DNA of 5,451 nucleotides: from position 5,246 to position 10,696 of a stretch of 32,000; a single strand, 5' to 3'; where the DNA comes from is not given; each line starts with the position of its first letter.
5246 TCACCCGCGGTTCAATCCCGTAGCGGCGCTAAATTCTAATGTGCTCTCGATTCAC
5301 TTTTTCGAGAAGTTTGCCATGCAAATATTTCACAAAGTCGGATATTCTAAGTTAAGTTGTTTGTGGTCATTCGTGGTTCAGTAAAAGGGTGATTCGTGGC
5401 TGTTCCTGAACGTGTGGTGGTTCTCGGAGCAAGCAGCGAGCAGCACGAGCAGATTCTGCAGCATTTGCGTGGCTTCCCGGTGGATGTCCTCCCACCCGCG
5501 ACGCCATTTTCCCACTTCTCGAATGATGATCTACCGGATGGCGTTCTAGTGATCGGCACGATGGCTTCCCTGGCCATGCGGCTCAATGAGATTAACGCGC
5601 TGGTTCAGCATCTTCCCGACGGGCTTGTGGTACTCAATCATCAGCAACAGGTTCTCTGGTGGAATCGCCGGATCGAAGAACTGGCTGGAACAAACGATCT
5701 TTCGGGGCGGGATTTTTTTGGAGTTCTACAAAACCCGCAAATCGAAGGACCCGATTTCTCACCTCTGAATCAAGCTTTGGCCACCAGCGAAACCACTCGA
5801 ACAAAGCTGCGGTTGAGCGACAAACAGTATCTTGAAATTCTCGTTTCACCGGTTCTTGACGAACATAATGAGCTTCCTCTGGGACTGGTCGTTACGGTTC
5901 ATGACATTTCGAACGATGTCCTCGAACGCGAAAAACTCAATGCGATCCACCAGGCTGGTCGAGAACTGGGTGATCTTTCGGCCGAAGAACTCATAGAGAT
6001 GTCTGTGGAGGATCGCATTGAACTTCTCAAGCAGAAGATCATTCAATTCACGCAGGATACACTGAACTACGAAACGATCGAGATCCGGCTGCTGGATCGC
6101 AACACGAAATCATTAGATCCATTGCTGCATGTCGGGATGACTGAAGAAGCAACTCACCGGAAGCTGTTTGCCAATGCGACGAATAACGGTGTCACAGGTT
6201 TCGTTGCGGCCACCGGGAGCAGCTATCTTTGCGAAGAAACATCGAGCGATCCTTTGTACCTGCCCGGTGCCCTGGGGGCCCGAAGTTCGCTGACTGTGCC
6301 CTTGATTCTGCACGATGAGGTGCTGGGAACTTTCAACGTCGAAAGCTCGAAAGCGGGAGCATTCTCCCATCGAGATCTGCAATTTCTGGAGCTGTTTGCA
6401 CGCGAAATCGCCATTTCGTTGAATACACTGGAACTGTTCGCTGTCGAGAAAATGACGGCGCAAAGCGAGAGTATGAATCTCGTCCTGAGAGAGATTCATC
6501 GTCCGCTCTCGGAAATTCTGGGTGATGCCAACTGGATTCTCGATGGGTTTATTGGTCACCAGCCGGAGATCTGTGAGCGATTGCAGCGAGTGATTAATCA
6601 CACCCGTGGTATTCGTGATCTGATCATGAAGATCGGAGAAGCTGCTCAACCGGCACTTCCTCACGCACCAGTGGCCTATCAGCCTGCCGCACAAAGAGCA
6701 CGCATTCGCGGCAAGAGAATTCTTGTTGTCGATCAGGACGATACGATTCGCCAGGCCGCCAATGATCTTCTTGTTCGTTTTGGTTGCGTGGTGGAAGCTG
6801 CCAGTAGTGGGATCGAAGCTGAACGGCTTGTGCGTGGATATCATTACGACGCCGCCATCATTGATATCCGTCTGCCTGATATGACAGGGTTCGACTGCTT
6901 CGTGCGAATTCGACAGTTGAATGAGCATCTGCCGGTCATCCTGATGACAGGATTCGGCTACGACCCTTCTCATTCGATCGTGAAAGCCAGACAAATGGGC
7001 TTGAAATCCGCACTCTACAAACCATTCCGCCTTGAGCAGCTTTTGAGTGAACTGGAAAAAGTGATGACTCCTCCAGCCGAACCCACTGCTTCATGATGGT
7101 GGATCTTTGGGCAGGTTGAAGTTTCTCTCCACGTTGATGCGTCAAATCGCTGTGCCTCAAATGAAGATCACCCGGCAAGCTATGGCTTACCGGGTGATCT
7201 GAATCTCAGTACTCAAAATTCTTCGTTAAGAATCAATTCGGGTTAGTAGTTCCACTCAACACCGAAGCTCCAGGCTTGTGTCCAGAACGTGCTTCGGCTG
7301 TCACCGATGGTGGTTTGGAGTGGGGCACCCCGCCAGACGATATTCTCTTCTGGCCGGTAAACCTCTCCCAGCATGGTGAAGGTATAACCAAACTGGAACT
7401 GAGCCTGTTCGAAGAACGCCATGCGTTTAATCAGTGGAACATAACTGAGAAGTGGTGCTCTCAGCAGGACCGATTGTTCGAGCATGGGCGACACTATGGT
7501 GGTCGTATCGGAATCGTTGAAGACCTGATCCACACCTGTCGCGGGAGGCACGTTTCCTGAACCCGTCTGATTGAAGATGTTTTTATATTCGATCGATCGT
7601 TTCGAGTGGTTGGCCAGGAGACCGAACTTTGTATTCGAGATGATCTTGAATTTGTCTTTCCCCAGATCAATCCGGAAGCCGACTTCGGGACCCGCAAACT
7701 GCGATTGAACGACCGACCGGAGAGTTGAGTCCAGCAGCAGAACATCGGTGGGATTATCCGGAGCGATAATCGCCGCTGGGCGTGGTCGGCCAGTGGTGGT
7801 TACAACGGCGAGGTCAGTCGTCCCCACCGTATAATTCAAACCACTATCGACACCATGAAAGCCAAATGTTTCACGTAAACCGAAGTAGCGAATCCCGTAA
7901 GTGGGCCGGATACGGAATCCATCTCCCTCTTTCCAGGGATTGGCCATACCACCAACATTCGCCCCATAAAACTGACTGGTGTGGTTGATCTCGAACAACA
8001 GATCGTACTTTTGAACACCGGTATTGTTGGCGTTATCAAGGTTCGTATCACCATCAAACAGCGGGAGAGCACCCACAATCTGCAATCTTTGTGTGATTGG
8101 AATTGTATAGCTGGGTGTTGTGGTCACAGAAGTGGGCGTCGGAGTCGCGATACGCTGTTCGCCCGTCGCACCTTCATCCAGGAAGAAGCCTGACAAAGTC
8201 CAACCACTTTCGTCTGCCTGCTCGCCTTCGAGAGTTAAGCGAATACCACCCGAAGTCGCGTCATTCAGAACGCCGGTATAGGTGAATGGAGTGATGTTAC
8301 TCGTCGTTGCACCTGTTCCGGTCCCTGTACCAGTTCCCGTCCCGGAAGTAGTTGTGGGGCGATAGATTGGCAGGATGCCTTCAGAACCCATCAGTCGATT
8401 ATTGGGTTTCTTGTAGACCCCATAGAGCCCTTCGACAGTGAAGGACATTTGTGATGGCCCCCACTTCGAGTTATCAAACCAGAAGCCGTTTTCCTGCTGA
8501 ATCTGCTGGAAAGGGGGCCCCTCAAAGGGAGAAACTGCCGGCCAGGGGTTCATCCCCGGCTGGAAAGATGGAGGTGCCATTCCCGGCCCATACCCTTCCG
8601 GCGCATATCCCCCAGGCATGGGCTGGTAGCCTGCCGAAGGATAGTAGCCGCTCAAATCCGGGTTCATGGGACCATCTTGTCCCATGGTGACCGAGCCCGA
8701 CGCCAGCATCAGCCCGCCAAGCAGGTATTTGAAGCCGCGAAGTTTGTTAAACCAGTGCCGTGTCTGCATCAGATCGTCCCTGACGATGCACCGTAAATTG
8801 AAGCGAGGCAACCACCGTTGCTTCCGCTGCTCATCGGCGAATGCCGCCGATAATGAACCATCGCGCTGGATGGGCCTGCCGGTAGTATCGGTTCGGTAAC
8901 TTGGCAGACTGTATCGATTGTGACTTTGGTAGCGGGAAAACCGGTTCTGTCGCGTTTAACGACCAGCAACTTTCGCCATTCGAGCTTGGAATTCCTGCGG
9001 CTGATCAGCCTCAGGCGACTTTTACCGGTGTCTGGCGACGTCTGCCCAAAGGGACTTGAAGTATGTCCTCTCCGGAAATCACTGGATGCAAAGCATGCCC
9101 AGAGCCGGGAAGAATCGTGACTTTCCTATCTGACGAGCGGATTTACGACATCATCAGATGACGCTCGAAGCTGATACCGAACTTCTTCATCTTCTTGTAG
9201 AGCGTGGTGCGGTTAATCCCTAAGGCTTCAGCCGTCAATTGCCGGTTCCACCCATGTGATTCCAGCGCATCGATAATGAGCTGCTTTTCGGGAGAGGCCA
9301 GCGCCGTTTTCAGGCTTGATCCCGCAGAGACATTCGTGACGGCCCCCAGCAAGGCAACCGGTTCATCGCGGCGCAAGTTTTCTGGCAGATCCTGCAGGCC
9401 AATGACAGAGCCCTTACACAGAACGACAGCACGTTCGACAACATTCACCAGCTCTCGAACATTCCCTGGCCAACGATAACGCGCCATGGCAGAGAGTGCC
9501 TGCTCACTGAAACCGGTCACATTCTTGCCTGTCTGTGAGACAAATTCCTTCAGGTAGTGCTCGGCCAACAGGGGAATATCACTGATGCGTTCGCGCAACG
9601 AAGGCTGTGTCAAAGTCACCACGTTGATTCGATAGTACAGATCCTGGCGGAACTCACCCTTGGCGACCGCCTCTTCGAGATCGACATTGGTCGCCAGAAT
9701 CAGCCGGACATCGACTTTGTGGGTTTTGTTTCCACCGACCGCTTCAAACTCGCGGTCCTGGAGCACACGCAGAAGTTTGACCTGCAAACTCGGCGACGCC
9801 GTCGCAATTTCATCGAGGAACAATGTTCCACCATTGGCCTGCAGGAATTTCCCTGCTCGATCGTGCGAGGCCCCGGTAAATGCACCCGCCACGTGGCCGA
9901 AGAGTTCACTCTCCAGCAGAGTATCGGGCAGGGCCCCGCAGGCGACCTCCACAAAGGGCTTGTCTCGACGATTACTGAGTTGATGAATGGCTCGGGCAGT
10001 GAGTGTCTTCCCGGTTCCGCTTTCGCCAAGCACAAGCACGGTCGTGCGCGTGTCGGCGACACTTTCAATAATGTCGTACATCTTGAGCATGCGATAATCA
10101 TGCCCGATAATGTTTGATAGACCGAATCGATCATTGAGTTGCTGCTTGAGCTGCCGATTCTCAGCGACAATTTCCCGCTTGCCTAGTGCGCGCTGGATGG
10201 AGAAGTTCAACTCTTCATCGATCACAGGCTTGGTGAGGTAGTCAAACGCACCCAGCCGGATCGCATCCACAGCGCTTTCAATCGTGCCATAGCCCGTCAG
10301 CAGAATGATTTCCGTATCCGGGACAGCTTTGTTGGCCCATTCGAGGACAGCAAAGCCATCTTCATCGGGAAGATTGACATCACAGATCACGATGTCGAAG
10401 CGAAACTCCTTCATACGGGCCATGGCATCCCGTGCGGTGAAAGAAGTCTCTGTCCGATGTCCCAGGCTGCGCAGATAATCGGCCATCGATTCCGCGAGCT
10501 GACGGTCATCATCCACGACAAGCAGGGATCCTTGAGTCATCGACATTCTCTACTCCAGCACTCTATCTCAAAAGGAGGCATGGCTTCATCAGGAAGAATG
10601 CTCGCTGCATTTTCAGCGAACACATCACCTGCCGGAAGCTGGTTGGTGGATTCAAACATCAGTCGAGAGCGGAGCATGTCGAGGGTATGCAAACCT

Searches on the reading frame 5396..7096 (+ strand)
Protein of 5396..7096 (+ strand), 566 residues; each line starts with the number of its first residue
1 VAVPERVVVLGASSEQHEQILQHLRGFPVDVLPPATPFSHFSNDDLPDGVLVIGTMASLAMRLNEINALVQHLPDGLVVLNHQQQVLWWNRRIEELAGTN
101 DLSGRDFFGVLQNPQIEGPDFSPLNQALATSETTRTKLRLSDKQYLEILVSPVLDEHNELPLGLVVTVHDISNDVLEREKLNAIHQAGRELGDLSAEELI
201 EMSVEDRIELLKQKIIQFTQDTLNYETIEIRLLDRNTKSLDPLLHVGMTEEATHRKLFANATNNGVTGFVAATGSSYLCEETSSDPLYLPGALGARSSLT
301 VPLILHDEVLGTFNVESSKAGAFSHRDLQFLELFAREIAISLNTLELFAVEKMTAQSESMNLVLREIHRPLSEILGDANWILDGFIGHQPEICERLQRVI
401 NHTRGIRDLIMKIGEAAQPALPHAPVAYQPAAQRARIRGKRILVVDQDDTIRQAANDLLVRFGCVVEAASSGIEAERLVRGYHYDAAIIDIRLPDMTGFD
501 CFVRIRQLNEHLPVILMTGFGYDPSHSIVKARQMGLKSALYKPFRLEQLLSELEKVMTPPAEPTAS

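Call 35: search_protein_families(library=pfam, proteins=[window:5396-7096:+], max_evalue=0.00001)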
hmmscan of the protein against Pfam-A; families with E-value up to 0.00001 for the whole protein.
window:5396-7096:+ (566 aa): 6 families
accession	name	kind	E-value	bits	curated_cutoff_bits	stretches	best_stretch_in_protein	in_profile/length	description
PF00072.30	Response_reg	-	8.3e-22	77.9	30.2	1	442-553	1-110/111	Response regulator receiver domain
PF01590.32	GAF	-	2.9e-12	47.7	22.4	1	258-342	48-133/133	GAF domain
PF13185.12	GAF_2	-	2.2e-11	44.6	28.6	1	231-342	26-135/136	GAF domain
PF08448.16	PAS_4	-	1.1e-09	39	23.1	1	71-173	2-107/110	PAS fold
PF00989.32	PAS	-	8.9e-09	35.8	22.6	1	65-171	2-113/113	PAS fold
PF13492.12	GAF_3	-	1.9e-08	35.2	27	1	209-342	3-127/129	GAF domain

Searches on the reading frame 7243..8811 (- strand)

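Call 35: search_protein_families(library=pfam, proteins=[window:7243-8811:-], max_evalue=0.00001)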
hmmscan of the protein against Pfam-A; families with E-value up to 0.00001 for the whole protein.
window:7243-8811:- (522 aa): 1 family
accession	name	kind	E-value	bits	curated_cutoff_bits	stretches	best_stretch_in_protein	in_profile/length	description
PF07585.17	BBP7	-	1.7e-08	34.5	26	0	361-494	188-311/350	Putative beta barrel porin-7 (BBP7)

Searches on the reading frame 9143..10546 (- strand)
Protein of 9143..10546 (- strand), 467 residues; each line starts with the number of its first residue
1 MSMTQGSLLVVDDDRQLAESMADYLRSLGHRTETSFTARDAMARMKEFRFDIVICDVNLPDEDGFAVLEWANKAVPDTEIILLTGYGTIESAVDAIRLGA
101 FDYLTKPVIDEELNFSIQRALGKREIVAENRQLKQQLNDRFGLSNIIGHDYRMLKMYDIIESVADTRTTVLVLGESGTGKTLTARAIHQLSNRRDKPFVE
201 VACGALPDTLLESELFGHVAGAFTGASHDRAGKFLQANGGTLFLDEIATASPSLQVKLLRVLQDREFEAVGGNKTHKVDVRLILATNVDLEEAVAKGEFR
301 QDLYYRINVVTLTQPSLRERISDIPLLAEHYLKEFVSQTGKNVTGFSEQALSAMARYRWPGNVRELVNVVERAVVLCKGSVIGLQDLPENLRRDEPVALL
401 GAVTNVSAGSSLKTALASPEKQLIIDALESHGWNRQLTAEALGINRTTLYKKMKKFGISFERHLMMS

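Call 35: search_protein_families(library=pfam, proteins=[window:9143-10546:-], max_evalue=0.00001)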
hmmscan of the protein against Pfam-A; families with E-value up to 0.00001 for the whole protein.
window:9143-10546:- (467 aa): 9 families
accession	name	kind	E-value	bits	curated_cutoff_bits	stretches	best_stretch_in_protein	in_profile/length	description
PF00158.32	Sigma54_activat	-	1.7e-69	233.2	20.2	1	146-312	1-167/168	Sigma-54 interaction domain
PF25601.1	AAA_lid_14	-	1.1e-28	99.3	27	1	318-396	1-79/87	AAA+ ATPase lid domain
PF00072.30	Response_reg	-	1.4e-23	83.6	30.2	1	9-114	2-107/111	Response regulator receiver domain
PF14532.12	Sigma54_activ_2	-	1.8e-18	67.6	25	1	152-317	6-138/138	Sigma-54 interaction domain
PF02954.25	HTH_8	-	1.4e-16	60.4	22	1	420-456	6-42/42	Bacterial regulatory protein, Fis family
PF07728.20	AAA_5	-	1.4e-10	41.7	22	1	170-288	2-123/139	AAA domain (dynein-related subfamily)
PF18024.7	HTH_50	-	4e-10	39.7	27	1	410-459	2-50/50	Helix-turn-helix domain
PF00004.35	AAA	-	8.6e-07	29.9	21.2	1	170-288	1-110/131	ATPase family associated with various cellular activities (AAA)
PF07724.20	AAA_2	-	9.1e-06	26.2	27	0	168-299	4-136/166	AAA domain (Cdc48 subfamily)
